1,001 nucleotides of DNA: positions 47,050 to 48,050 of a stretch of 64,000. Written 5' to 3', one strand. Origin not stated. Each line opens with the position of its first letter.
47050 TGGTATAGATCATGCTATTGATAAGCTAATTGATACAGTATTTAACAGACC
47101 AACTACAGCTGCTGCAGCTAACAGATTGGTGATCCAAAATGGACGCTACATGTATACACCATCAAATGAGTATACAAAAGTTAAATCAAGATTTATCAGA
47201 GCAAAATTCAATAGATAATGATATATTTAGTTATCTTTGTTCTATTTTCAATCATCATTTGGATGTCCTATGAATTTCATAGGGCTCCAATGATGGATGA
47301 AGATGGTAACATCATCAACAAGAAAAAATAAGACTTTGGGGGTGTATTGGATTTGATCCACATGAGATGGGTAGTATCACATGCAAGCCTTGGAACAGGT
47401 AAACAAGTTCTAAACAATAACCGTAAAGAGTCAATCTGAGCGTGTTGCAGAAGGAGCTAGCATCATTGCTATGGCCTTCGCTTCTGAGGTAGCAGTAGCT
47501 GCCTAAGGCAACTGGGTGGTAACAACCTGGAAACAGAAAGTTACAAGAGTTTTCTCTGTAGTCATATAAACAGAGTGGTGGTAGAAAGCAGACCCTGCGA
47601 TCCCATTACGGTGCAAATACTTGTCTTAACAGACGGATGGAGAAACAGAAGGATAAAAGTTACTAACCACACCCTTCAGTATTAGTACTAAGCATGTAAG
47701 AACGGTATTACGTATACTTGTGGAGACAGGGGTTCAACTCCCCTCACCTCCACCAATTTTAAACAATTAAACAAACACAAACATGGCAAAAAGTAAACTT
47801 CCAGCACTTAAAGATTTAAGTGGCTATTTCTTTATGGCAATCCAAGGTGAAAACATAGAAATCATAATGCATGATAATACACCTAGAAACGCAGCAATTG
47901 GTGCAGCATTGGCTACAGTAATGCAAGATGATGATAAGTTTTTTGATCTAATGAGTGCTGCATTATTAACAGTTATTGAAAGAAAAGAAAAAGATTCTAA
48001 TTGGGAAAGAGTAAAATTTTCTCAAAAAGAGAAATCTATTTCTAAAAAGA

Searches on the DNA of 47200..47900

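Call 92: search_rna_families(source=window, start=47200, end=47900, threshold=gathering)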
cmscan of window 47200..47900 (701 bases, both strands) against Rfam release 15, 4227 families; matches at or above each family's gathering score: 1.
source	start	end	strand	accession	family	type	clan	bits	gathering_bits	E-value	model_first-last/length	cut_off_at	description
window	47338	47755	+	RF00023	tmRNA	Gene;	CL00001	74.1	47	7e-29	1-374/374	no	transfer-messenger RNA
